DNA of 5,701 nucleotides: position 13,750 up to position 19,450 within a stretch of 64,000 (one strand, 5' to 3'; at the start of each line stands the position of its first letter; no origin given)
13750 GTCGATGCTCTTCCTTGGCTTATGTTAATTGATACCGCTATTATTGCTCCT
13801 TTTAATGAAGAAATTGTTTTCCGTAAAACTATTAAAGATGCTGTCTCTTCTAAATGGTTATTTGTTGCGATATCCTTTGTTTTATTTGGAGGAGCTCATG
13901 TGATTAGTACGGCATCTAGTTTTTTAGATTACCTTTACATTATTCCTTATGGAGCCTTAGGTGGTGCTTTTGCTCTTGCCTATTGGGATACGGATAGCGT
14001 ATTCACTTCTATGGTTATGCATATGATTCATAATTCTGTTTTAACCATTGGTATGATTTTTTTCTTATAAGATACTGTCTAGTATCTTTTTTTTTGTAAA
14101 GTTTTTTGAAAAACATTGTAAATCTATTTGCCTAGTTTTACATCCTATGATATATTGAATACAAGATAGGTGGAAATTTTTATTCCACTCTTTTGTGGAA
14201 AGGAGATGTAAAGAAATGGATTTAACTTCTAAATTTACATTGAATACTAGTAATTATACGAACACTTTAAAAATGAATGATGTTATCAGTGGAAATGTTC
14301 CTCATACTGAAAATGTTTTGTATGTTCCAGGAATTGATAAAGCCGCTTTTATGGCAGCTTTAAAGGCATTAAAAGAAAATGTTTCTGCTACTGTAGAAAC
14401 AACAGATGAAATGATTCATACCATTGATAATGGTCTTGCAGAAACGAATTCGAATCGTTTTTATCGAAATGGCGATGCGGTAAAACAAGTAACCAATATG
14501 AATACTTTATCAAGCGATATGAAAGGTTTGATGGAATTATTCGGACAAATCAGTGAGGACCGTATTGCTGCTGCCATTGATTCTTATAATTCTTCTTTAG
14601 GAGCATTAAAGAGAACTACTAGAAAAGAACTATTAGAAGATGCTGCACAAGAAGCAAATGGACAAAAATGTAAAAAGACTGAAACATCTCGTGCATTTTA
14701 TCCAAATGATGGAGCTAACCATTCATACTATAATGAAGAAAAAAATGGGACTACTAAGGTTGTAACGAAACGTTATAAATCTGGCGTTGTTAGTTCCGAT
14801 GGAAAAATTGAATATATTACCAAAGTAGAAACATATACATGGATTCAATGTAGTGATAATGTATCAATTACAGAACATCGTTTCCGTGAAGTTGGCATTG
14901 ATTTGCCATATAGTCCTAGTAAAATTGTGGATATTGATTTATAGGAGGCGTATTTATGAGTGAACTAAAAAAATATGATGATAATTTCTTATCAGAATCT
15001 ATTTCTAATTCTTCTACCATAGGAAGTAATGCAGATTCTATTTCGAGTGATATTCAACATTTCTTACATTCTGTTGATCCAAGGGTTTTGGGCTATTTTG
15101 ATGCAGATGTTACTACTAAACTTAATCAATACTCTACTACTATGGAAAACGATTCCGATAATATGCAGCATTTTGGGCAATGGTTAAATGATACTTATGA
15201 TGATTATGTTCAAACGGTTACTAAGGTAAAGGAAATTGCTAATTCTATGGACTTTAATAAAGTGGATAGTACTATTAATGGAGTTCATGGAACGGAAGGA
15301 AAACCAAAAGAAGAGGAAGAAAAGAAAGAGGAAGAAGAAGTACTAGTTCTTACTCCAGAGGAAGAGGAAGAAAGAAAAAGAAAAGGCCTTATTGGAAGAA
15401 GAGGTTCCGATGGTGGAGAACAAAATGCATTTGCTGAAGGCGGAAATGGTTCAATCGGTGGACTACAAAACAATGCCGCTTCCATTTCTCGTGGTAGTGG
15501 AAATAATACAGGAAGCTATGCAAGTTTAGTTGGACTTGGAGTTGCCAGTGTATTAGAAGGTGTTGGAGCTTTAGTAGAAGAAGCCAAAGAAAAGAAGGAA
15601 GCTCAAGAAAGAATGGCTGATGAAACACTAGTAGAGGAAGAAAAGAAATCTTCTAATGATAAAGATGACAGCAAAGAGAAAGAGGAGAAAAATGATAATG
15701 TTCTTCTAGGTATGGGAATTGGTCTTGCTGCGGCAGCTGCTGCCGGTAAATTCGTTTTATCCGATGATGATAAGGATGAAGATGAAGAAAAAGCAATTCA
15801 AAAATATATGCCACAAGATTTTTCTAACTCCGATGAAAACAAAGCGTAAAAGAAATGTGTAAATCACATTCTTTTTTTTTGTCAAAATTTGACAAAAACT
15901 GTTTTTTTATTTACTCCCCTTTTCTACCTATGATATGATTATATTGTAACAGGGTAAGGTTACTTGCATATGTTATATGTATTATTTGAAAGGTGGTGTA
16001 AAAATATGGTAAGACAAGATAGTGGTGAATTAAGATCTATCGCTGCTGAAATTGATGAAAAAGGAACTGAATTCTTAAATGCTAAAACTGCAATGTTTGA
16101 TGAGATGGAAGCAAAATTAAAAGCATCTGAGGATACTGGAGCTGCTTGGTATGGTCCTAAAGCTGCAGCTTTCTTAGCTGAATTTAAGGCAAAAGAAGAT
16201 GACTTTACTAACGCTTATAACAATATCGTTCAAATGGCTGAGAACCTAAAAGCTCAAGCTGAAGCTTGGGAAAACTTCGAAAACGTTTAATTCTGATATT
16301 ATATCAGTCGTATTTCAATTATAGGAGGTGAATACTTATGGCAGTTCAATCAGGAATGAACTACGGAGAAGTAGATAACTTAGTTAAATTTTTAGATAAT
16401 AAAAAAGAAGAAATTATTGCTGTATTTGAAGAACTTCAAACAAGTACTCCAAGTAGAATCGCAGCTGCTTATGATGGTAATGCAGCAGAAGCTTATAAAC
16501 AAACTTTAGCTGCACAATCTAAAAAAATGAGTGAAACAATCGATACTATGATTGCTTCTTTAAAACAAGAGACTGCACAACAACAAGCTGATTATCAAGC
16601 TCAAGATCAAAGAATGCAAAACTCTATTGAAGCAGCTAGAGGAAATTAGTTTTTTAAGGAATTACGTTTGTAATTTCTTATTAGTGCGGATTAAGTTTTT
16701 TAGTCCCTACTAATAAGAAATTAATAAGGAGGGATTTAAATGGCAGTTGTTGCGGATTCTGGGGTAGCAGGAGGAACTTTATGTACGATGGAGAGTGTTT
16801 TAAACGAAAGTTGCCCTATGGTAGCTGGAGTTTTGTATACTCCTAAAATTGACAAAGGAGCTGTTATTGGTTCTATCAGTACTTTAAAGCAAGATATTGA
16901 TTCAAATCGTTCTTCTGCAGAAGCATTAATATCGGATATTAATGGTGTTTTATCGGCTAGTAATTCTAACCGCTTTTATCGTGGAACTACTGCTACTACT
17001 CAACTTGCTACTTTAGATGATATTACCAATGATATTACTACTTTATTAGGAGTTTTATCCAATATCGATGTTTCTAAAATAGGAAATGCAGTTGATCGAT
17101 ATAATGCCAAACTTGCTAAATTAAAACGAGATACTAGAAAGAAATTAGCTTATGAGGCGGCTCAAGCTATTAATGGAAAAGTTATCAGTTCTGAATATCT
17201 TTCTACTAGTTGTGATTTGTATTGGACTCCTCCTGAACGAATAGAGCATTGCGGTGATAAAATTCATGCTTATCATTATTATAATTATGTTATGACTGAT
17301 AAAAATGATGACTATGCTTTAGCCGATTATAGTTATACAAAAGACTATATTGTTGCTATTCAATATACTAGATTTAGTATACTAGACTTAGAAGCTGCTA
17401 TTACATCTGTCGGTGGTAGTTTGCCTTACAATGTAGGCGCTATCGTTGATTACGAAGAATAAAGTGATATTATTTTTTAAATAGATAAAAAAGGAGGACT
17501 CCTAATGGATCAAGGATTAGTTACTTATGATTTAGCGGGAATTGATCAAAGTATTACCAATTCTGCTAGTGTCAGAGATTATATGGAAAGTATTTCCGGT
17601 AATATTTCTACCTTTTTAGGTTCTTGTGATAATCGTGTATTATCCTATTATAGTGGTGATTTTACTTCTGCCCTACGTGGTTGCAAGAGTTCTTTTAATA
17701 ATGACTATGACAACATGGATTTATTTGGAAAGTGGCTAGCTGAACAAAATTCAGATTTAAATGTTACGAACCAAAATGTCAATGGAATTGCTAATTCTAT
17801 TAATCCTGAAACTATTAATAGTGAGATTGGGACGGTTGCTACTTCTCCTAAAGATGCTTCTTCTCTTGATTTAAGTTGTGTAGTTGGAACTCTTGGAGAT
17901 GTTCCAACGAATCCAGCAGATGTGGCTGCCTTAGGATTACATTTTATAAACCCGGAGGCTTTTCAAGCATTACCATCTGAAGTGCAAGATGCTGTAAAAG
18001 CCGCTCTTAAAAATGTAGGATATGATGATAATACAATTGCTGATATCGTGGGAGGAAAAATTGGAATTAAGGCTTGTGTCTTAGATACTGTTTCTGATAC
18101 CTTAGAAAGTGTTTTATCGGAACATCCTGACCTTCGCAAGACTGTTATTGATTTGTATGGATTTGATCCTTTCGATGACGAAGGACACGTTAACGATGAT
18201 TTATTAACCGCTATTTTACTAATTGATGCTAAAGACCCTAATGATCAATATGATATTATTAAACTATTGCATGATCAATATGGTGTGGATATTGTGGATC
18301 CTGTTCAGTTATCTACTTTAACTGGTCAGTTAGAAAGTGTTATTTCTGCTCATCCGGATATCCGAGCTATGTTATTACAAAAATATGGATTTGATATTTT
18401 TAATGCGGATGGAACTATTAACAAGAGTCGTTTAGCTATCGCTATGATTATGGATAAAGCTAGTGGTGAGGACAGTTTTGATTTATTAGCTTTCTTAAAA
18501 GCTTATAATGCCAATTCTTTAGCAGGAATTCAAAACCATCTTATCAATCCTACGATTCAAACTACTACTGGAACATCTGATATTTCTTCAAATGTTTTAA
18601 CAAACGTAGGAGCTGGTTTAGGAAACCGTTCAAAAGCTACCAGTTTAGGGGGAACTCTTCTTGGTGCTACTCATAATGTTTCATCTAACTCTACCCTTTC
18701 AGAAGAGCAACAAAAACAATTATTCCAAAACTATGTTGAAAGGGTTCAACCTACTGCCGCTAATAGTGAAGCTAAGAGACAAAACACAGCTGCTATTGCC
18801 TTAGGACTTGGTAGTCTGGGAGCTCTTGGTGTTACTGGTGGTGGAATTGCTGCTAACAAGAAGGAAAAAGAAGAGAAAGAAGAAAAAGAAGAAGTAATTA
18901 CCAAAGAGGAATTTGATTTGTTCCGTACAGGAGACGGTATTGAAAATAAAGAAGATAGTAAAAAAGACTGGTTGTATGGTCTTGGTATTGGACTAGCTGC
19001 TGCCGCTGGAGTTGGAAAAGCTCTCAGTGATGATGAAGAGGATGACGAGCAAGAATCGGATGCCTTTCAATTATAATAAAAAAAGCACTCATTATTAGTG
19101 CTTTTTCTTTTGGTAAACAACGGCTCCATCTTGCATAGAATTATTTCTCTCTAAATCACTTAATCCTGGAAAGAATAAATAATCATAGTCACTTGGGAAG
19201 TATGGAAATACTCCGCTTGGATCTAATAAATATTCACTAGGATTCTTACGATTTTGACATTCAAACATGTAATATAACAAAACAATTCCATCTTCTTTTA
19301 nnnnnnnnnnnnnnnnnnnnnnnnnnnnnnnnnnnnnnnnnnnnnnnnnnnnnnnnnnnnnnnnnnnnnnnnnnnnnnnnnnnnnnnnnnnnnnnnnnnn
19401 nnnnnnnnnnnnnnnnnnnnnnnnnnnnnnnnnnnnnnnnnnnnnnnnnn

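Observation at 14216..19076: WXG100 gene pair sandwiched between two paralogous copies of an uncharacterised two-gene module, with no type VII machinery in sight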

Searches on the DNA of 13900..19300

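Call 73: search_rna_families(source=window, start=13900, end=19300, threshold=evalue, max_evalue=1)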
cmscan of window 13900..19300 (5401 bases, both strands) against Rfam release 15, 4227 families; matches with E-value up to 1: 2.
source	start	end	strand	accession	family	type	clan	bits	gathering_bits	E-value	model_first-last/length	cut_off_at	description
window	19070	19106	+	RF02438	SpF51_sRNA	Gene; sRNA;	-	27.3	50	0.073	1-45/45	no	Streptococcus sRNA SpF51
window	15361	15412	+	RF01306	sR52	Gene; snRNA; snoRNA; CD-box;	-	23.6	50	0.095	1-60/60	no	Small nucleolar RNA sR52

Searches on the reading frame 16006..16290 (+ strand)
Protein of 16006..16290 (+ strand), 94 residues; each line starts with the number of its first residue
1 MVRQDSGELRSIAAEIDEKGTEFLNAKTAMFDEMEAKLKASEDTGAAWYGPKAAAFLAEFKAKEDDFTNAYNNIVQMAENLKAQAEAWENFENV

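Call 3: search_protein_families(library=pfam, proteins=[window:16006-16290:+], max_evalue=1)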
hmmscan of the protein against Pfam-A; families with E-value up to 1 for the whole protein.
window:16006-16290:+ (94 aa): 2 families
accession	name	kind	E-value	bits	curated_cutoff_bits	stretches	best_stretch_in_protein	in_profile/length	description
PF06013.18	WXG100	-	0.02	15.6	27.3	1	5-92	5-85/86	Proteins of 100 residues with WXG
PF18879.6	EspA_EspE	-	0.12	13.2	27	1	24-87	12-74/84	EspA/EspE family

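Call 4: search_protein_families(library=ncbifam, proteins=[window:16006-16290:+], max_evalue=1)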
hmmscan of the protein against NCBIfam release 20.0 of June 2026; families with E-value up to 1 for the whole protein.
window:16006-16290:+ (94 aa): 2 families
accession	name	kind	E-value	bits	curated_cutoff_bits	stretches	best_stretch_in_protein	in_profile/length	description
TIGR03930.1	WXG100_ESAT6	subfamily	0.00061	19.9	44.85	1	2-91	2-84/90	WXG100 family type VII secretion target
TIGR00781.1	ccoO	equivalog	0.061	13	200.65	1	22-83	138-199/232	cytochrome-c oxidase, cbb3-type subunit II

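Call 40: search_solved_structures(query=A5, max_evalue=10)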
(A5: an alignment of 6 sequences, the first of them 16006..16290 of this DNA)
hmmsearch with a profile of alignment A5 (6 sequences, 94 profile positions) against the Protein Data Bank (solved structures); distinct sequences matched with E-value up to 10: 11.
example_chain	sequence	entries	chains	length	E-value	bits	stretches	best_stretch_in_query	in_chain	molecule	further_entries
9cfs_A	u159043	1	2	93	0.0022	21.4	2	8-42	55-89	Long regulatory protein rop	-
4lws_A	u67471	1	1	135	0.14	15.7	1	7-84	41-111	Uncharacterized protein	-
1jmt_A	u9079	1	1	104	0.47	14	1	3-45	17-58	SPLICING FACTOR U2AF 35 KDA SUBUNIT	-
6hpa_A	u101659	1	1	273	0.54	13.8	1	28-68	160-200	Putative polysaccharide deacetylase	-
7bkf_A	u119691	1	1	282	0.57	13.7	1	28-68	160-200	Putative polysaccharide deacetylase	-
2z8d_A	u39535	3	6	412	0.79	13.3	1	12-73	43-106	Galacto-N-biose/lacto-N-biose I transporter substrate-binding protein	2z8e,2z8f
7vfr_A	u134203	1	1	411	0.86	13.2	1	14-50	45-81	Extracellular solute-binding protein, family 1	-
3s84_A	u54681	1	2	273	0.9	13.1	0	14-63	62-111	Apolipoprotein A-IV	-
2dnx_A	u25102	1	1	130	0.94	13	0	3-35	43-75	Syntaxin-12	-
7vfq_A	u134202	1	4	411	0.96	13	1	14-50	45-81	Extracellular solute-binding protein, family 1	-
6hm9_A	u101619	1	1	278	1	12.9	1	28-68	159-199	Putative polysaccharide deacetylase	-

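Call 94: search_protein_families(library=phrogs, proteins=[window:16006-16290:+], max_evalue=0.01)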
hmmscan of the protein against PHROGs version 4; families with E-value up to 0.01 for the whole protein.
window:16006-16290:+ (94 aa): 1 family
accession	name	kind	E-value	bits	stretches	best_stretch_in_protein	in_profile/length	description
phrog_30359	-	unknown function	0.0092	17.3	0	14-45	4-35/74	-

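Call 95: search_protein_families(library=padloc, proteins=[window:16006-16290:+], max_evalue=0.01)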
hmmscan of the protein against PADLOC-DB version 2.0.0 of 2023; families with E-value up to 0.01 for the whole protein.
window:16006-16290:+ (94 aa): 0 families

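Call 97: search_protein_families(library=pfam, alignment_id=A10, max_evalue=0.01)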
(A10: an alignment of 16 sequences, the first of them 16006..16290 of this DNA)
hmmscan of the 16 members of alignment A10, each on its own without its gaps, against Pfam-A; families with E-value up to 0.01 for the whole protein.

A. member 1, window:16006-16290:+ (94 aa): 0 families

B. families by the number of members that match (of 16 scanned): 5 families
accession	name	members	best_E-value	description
PF06013.18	WXG100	6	1.2e-05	Proteins of 100 residues with WXG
PF00823.25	PPE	1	0.00056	PPE family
PF09403.15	FadA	1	0.0014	Adhesion protein FadA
PF18879.6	EspA_EspE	1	0.0024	EspA/EspE family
PF10824.14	T7SS_ESX_EspC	1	0.0056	Excreted virulence factor EspC, type VII ESX diderm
